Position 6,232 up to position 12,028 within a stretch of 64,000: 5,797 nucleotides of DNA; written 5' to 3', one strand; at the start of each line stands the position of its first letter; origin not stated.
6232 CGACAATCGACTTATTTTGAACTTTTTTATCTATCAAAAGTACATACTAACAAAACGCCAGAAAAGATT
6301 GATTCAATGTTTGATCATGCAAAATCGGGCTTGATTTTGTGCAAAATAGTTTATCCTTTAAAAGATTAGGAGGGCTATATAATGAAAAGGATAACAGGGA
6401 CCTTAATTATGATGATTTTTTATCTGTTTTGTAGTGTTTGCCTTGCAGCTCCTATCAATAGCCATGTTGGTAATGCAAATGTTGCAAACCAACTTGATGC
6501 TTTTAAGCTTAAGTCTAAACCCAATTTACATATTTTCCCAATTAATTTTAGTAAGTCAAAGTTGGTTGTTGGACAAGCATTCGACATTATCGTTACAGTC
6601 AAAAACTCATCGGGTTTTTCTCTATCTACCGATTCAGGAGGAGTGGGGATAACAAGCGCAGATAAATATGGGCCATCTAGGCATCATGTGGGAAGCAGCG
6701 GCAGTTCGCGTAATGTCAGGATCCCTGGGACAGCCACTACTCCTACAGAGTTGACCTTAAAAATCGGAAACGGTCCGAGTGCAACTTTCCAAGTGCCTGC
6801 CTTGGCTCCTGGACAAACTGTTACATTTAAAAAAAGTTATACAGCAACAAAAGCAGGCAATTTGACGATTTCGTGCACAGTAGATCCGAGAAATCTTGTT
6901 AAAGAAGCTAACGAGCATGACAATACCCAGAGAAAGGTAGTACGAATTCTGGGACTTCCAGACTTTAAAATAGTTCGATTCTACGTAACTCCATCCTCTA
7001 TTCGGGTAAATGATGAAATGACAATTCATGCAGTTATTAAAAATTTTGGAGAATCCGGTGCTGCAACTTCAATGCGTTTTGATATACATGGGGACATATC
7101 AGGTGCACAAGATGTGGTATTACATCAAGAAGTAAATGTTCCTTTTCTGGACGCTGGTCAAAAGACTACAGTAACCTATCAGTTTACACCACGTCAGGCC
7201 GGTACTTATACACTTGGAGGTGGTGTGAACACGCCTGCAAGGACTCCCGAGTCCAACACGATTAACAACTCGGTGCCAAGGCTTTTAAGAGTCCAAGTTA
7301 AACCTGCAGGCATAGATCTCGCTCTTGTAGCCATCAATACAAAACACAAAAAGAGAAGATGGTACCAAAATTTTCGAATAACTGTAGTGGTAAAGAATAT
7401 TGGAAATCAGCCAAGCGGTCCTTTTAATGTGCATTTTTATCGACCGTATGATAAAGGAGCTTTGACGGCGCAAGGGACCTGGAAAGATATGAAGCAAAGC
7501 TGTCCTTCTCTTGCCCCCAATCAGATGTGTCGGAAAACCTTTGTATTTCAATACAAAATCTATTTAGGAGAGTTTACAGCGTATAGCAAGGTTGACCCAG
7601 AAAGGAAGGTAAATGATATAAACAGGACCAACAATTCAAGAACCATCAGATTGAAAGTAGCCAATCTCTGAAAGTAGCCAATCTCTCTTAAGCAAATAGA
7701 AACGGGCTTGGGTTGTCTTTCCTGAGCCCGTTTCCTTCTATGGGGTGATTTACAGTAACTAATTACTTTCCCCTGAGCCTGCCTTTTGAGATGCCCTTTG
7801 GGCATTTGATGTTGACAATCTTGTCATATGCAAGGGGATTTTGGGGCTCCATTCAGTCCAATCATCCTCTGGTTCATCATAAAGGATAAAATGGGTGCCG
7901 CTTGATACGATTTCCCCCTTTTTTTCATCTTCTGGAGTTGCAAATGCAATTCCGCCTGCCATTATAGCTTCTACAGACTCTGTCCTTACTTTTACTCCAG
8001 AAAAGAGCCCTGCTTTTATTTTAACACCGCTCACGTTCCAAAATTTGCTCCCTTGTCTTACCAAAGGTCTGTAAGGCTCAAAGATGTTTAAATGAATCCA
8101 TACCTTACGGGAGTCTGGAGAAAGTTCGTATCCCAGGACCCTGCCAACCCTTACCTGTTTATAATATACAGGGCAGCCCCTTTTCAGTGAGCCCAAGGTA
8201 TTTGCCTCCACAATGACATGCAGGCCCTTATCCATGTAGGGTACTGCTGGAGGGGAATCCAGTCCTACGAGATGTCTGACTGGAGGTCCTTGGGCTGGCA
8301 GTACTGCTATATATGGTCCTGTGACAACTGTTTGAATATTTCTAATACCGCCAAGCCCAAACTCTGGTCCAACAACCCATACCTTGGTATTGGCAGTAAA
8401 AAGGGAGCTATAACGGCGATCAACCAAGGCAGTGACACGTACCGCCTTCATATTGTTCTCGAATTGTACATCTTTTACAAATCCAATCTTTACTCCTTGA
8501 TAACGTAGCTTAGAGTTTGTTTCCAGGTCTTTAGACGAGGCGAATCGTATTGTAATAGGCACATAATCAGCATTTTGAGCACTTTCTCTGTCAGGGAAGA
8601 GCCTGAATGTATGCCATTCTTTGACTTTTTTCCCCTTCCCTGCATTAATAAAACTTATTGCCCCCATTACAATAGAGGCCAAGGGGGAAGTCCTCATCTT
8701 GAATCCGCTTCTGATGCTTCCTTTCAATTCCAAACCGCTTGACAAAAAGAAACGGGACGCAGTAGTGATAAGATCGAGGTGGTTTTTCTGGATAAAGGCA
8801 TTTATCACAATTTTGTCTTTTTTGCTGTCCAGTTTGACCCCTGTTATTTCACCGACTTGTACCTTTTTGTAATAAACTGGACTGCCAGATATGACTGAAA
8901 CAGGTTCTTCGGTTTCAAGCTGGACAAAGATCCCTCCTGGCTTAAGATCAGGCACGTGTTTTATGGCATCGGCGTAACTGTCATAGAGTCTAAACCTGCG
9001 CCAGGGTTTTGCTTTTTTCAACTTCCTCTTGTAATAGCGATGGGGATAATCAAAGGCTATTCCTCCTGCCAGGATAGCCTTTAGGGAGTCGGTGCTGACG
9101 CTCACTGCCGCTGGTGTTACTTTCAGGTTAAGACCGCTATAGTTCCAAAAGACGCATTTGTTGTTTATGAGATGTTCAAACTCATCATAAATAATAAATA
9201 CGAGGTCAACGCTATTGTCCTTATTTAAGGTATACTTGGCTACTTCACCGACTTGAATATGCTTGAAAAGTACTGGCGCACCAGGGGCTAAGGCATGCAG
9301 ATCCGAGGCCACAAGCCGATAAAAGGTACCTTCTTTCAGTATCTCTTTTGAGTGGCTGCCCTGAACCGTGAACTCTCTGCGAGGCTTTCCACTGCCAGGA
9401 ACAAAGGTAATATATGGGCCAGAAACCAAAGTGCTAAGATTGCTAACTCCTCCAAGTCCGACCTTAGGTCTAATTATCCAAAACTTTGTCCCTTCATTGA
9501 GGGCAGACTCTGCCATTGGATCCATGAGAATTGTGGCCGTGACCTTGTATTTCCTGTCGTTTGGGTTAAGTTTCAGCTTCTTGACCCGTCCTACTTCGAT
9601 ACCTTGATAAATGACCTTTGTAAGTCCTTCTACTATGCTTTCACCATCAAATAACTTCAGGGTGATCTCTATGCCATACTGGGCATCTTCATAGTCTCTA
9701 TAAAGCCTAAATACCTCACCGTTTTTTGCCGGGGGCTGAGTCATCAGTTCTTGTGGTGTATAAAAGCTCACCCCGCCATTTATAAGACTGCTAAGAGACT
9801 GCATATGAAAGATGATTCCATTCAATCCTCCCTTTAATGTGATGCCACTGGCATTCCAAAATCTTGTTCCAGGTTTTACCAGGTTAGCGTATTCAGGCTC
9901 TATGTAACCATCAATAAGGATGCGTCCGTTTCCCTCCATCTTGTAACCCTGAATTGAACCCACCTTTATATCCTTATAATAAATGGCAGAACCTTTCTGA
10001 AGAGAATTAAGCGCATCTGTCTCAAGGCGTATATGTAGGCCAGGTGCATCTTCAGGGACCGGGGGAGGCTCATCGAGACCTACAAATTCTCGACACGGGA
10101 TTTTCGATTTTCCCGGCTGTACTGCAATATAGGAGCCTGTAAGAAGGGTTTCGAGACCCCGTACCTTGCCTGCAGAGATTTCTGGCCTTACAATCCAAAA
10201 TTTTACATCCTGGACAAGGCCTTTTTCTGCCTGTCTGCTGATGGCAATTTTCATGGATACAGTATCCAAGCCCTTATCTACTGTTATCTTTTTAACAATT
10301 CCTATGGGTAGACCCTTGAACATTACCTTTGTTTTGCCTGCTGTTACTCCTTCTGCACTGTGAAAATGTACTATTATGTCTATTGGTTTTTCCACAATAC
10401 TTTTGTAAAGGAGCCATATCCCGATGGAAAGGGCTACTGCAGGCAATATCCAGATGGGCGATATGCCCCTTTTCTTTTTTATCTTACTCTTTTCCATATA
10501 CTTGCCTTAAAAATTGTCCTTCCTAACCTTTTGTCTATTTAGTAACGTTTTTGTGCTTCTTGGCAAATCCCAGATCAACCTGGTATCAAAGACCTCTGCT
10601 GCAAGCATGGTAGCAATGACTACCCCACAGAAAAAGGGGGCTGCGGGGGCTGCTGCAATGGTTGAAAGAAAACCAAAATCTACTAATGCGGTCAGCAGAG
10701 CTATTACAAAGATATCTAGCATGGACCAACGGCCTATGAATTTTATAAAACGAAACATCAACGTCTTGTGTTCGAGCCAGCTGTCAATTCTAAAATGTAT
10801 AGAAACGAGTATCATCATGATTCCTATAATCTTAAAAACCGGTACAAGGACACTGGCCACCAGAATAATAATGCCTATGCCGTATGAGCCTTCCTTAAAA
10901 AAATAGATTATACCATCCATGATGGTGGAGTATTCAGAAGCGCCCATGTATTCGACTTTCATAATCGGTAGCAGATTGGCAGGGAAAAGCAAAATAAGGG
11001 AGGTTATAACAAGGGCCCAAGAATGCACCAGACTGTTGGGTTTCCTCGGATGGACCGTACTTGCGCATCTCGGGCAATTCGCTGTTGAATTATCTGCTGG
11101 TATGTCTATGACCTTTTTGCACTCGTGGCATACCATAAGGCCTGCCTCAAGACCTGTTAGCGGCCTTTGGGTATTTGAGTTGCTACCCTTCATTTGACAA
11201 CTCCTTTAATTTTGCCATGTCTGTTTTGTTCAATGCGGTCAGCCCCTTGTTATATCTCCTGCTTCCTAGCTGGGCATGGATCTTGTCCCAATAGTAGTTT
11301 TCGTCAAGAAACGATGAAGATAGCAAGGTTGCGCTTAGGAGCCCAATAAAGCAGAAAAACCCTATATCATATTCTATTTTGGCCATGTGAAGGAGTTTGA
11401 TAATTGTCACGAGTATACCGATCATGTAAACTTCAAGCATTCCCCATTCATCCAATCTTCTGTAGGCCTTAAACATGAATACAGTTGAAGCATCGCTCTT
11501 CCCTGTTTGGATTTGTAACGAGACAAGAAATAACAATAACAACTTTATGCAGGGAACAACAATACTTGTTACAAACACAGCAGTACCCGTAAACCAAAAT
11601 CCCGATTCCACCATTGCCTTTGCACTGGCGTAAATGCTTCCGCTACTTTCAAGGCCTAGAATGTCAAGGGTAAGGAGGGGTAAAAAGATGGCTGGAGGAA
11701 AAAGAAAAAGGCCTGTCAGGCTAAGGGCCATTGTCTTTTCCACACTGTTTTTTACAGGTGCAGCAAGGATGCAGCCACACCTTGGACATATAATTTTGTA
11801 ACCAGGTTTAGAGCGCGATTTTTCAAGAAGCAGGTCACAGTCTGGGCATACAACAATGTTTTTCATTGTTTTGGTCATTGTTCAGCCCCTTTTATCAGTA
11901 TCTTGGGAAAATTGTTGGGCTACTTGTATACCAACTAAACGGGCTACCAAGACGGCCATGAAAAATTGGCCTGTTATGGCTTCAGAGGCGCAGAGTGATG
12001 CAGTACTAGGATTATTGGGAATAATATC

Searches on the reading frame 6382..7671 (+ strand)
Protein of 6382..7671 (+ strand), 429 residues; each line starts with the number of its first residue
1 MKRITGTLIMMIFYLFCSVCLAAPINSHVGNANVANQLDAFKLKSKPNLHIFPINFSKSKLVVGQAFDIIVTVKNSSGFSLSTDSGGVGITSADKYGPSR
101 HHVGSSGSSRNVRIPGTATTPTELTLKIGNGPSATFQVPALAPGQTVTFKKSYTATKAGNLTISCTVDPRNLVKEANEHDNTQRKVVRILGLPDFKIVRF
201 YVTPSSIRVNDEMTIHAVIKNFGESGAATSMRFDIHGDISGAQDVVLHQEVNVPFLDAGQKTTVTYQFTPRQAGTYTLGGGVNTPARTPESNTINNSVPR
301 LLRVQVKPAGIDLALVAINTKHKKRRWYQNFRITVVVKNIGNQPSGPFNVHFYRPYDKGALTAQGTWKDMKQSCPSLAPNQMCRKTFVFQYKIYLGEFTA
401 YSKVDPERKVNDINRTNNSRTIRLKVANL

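Call 59: search_protein_families(library=pfam, proteins=[window:6382-7671:+], max_evalue=0.00001)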
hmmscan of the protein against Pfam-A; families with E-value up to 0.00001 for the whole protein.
window:6382-7671:+ (429 aa): 2 families
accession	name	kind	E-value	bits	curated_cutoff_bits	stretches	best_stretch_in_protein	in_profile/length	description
PF07705.17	CARDB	-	3.3e-35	120.8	22.7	3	193-297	2-98/101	CARDB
PF13584.12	BatD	-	2.8e-06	28.3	24.1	0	202-279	3-72/92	BatD DUF11 like domain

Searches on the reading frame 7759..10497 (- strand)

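Call 80: search_protein_families(library=pfam, proteins=[window:7759-10497:-], max_evalue=0.00001)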
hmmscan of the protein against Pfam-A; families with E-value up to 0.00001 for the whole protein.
window:7759-10497:- (912 aa): 1 family
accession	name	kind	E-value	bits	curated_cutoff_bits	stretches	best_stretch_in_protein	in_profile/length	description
PF02470.25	MlaD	-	3.6e-72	239.1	25.1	4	645-734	2-80/81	MlaD protein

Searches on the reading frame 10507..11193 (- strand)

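Call 59: search_protein_families(library=pfam, proteins=[window:10507-11193:-], max_evalue=0.00001)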
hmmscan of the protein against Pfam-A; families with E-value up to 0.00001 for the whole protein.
window:10507-11193:- (228 aa): 1 family
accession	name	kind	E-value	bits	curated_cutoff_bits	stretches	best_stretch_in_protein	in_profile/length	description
PF04403.18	PqiA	-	8.7e-47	159.3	23.8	1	57-209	3-153/156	Paraquat-inducible protein A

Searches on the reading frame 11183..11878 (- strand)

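Call 59: search_protein_families(library=pfam, proteins=[window:11183-11878:-], max_evalue=0.00001)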
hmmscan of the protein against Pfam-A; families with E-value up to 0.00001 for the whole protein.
window:11183-11878:- (231 aa): 1 family
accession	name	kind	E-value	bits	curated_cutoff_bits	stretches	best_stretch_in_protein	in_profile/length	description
PF04403.18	PqiA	-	1.6e-41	142.2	23.8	1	47-200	2-155/156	Paraquat-inducible protein A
